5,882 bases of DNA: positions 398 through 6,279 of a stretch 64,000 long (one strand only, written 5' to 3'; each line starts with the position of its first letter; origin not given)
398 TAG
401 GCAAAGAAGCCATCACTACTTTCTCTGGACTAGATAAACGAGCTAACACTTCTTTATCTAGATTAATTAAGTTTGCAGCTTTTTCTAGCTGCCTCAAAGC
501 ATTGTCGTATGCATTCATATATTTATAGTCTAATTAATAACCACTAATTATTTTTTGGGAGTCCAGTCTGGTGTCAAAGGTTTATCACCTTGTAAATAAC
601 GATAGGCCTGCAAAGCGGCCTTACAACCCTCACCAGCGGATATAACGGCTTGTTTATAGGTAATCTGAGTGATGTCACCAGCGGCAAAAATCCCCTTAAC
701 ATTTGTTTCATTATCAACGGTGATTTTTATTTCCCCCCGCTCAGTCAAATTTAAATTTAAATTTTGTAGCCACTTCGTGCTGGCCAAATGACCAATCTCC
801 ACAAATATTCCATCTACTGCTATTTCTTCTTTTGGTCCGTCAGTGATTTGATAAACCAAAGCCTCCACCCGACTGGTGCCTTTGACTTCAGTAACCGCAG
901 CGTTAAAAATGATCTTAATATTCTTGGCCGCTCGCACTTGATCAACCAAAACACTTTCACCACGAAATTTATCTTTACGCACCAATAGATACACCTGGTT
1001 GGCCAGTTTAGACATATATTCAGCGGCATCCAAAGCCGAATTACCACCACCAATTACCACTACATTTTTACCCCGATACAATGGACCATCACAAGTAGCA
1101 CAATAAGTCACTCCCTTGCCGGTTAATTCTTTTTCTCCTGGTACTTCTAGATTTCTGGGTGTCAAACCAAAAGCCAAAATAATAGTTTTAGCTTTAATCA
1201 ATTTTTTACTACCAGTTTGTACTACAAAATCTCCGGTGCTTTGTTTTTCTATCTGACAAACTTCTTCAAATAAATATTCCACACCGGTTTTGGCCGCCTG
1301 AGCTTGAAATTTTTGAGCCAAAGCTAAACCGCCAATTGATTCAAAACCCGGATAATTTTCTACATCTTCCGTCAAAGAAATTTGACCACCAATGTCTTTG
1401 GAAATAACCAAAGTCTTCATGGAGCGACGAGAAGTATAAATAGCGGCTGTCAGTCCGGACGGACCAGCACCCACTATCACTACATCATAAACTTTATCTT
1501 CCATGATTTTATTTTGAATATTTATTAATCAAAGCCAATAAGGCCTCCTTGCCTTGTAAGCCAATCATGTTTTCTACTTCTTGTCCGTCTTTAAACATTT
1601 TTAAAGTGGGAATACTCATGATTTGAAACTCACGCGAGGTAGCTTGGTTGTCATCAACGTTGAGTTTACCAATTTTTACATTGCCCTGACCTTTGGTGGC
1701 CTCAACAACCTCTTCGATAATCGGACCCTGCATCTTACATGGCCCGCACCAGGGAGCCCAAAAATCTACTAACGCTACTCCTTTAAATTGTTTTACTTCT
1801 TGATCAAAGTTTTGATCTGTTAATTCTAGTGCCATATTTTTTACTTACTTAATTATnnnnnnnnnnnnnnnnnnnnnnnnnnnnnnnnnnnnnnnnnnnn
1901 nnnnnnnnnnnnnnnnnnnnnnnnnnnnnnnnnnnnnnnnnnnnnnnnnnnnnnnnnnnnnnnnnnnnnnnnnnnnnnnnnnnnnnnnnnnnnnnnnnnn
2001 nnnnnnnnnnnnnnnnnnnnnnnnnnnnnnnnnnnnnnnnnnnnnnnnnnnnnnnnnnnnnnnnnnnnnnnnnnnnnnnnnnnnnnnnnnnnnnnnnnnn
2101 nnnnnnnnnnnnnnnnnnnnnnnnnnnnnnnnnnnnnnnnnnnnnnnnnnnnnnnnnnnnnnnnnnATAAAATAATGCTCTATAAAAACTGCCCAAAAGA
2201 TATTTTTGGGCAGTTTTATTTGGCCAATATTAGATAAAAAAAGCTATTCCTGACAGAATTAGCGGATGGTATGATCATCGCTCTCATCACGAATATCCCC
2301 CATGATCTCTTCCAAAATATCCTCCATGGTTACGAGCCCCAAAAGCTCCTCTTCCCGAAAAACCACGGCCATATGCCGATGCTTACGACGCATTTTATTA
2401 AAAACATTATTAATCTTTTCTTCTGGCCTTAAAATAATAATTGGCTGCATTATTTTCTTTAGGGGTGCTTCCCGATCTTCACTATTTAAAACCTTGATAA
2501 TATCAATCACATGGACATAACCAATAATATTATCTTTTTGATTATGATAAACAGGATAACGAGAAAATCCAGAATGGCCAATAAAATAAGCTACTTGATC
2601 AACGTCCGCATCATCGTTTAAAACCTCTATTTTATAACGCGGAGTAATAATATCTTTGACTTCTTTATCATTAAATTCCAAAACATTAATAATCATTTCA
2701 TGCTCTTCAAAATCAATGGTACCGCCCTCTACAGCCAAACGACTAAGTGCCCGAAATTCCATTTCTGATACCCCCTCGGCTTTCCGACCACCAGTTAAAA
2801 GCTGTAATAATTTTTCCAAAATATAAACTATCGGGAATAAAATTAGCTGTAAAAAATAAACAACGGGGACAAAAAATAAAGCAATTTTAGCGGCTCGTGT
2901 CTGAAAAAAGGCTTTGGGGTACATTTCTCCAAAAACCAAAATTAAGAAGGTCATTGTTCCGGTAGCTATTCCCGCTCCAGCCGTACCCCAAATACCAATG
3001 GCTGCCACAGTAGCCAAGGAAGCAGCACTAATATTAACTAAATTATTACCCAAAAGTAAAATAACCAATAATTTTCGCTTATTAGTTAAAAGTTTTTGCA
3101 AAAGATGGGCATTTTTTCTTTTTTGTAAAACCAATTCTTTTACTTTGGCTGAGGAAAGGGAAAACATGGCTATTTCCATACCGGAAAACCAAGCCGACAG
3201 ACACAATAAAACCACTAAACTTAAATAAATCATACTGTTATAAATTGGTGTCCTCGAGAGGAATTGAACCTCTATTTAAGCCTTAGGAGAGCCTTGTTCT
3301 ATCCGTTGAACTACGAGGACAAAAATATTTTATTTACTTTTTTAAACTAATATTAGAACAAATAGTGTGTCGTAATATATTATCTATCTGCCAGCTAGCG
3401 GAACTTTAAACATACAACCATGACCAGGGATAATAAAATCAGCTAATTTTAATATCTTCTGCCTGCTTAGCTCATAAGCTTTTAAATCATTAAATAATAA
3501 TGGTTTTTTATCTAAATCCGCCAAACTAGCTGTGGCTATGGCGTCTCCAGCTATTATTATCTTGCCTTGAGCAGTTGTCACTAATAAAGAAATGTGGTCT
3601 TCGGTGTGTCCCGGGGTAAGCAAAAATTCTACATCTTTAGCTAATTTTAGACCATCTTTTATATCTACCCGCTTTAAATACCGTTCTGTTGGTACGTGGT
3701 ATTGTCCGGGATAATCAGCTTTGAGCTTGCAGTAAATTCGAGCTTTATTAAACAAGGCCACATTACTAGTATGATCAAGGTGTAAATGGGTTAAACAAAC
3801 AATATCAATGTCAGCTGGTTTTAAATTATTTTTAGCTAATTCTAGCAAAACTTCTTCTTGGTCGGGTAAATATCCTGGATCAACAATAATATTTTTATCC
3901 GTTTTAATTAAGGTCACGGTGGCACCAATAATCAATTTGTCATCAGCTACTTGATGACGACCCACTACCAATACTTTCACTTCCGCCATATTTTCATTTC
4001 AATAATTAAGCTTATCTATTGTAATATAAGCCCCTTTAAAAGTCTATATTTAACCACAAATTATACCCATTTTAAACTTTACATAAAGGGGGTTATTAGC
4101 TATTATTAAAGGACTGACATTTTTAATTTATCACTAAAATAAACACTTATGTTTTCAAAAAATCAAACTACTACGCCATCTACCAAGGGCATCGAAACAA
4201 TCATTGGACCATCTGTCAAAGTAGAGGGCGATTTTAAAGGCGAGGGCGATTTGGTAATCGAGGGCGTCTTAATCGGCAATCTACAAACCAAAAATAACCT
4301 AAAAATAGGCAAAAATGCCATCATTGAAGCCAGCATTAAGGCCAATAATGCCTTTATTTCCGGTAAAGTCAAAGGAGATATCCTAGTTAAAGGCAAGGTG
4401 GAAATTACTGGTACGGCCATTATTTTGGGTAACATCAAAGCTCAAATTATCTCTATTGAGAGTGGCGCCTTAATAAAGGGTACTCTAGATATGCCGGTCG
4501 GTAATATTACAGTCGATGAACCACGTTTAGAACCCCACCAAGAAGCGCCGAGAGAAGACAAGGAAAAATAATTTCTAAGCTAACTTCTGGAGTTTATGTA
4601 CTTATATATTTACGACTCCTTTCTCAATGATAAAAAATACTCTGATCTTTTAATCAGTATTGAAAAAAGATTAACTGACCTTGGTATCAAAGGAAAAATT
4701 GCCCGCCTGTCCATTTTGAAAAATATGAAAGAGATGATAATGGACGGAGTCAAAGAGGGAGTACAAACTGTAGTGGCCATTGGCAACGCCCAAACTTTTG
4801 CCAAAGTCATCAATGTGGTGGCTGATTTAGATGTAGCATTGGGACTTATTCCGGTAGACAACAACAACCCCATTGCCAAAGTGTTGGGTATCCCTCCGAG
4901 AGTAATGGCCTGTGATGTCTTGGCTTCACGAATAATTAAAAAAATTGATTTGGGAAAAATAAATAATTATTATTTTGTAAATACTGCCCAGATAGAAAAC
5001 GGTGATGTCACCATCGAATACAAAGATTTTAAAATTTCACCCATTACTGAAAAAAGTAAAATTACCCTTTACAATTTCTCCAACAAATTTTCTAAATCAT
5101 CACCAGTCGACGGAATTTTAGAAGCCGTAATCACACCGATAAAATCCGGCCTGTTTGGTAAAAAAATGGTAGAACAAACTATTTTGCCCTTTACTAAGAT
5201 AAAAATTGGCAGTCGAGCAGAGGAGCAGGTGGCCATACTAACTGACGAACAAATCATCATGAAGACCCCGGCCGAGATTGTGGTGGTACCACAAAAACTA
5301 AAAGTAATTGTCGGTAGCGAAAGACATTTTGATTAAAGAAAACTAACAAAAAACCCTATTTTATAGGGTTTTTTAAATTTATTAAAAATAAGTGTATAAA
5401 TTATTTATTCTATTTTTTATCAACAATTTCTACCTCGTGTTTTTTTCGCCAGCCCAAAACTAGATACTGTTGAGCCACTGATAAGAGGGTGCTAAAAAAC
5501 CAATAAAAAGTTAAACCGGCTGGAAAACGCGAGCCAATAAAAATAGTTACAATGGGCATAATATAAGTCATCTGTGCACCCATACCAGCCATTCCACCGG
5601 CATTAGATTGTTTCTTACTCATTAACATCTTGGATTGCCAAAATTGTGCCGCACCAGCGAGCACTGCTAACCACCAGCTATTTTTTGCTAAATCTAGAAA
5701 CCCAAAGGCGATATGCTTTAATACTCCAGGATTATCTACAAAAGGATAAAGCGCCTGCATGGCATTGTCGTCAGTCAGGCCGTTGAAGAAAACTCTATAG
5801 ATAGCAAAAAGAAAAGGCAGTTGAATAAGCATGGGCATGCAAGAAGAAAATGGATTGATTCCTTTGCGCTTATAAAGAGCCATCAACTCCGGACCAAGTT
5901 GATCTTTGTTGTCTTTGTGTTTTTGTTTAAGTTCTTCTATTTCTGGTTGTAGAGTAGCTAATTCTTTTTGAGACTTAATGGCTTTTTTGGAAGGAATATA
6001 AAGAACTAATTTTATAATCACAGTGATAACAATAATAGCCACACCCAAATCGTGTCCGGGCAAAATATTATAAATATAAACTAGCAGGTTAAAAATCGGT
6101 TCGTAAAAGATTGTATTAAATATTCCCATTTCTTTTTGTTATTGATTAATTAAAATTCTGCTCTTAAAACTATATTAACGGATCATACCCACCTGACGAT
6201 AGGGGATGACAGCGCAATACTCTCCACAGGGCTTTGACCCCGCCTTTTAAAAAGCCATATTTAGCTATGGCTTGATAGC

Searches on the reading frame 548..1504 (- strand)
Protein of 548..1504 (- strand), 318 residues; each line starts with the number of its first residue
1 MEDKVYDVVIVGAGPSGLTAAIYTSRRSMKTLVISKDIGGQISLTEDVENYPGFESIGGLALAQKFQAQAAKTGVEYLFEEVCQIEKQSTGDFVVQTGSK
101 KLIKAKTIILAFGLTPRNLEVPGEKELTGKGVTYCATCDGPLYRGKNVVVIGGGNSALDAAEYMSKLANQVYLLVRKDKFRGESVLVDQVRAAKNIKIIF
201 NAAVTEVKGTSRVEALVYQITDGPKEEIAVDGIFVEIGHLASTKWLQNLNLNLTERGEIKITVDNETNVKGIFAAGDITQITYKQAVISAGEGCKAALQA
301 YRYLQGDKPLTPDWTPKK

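Call 32: search_protein_families(library=pfam, proteins=[window:548-1504:-], max_evalue=0.001)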
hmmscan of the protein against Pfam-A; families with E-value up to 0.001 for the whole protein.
window:548-1504:- (318 aa): 15 families
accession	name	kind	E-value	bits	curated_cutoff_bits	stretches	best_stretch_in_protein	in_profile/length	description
PF07992.20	Pyr_redox_2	-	1.6e-48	166.1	26.1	1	6-293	1-291/291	Pyridine nucleotide-disulphide oxidoreductase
PF13738.12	Pyr_redox_3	-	8e-28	98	30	1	78-276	100-305/305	Pyridine nucleotide-disulphide oxidoreductase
PF00070.33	Pyr_redox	-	3.5e-16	59.9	22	1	147-217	1-78/82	Pyridine nucleotide-disulphide oxidoreductase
PF03486.20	HI0933_like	-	4.3e-10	39.9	50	0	7-36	2-31/244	HI0933-like protein Rossmann domain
PF01946.23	Thi4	-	8.9e-10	38.6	26.2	1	6-38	18-51/235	Thi4 family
PF01266.30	DAO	-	1.4e-08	35.1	27.9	1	7-40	1-35/353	FAD dependent oxidoreductase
PF01134.28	GIDA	-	1.9e-08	34.2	22.1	1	7-62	1-49/391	Glucose inhibited division protein A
PF00890.30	FAD_binding_2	-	2.2e-08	34.1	20.4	1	7-37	1-31/414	FAD binding domain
PF12831.13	FAD_oxidored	-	5.6e-08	32.9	27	1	7-43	1-39/416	FAD dependent oxidoreductase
PF13450.12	NAD_binding_8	-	3.9e-07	30.7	21.9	1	10-46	1-39/68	NAD(P)-binding Rossmann-like domain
PF13434.12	Lys_Orn_oxgnase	-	2.3e-06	27.4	21.3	0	82-179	118-224/339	L-lysine 6-monooxygenase/L-ornithine 5-monooxygenase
PF13454.12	NAD_binding_9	-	4.6e-05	23.9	21.8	0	63-113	103-153/155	FAD-NAD(P)-binding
PF00743.25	FMO-like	-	5.7e-05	22.2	22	1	140-177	178-215/532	Flavin-binding monooxygenase-like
PF05834.18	Lycopene_cycl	-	0.00092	18.8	23.4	0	7-34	1-30/380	Lycopene cyclase protein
PF01494.25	FAD_binding_3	-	0.00097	18.9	22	0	6-74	2-70/349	FAD binding domain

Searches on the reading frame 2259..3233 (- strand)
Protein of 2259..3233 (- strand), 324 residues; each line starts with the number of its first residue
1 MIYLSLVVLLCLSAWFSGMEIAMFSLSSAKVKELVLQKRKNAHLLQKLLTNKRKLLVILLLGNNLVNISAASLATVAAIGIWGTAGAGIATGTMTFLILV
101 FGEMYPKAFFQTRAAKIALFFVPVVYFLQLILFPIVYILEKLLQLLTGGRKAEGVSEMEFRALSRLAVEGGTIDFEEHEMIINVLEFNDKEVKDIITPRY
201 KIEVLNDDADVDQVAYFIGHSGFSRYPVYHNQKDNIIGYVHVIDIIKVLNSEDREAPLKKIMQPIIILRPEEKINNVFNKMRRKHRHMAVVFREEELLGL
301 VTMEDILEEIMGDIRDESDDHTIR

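Call 32: search_protein_families(library=pfam, proteins=[window:2259-3233:-], max_evalue=0.001)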
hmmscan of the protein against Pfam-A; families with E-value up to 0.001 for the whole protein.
window:2259-3233:- (324 aa): 2 families
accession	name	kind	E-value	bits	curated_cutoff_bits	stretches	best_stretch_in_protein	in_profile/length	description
PF01595.25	CNNM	-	2.9e-46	157.9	28.4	1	6-177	3-181/181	Cyclin M transmembrane N-terminal domain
PF00571.33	CBS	-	1.8e-17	63.9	24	2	261-311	4-56/57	CBS domain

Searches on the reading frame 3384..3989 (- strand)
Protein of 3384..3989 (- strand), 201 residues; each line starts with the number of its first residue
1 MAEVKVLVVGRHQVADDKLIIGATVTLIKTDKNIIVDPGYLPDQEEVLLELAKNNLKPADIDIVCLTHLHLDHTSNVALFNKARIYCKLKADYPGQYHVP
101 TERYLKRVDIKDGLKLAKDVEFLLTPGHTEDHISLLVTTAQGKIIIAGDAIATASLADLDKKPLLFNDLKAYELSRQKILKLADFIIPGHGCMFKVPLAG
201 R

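Call 32: search_protein_families(library=pfam, proteins=[window:3384-3989:-], max_evalue=0.001)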
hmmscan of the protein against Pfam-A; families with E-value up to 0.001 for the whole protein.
window:3384-3989:- (201 aa): 3 families
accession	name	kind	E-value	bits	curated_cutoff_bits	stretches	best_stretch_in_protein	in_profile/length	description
PF00753.33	Lactamase_B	-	4.6e-24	85.9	22.7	1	24-190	7-196/196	Metallo-beta-lactamase superfamily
PF12706.13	Lactamase_B_2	-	1.1e-05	25.6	27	1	33-149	2-142/200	Beta-lactamase superfamily domain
PF19583.5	ODP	-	0.00078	19.8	27.2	1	27-154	8-140/194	ODP family beta lactamase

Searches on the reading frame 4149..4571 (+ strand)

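Call 32: search_protein_families(library=pfam, proteins=[window:4149-4571:+], max_evalue=0.001)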
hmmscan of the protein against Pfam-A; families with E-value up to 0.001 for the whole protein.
window:4149-4571:+ (140 aa): 1 family
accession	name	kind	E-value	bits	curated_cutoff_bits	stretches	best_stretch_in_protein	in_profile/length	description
PF04519.19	Bactofilin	-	2e-23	82.9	27.9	1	17-113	1-97/98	Polymer-forming cytoskeletal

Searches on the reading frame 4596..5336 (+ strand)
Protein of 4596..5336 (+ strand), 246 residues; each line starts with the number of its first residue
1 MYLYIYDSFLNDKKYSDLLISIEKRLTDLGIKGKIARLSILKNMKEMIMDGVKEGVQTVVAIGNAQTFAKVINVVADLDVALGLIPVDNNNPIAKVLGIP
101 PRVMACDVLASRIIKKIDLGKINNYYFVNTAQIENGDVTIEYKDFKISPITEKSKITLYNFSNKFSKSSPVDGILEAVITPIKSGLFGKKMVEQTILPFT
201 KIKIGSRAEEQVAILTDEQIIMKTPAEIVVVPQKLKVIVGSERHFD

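Call 32: search_protein_families(library=pfam, proteins=[window:4596-5336:+], max_evalue=0.001)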
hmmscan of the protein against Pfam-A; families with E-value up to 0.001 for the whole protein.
window:4596-5336:+ (246 aa): 1 family
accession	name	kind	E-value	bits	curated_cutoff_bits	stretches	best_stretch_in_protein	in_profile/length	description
PF00781.29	DAGK_cat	-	7.5e-07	29.2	23.6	1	12-122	12-125/125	Diacylglycerol kinase catalytic domain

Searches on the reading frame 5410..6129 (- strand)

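Call 32: search_protein_families(library=pfam, proteins=[window:5410-6129:-], max_evalue=0.001)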
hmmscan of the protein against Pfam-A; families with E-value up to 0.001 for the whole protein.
window:5410-6129:- (239 aa): 1 family
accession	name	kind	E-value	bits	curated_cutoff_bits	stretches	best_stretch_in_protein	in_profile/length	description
PF02096.25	60KD_IMP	-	2.1e-49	168.1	35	1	29-224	2-161/163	60Kd inner membrane protein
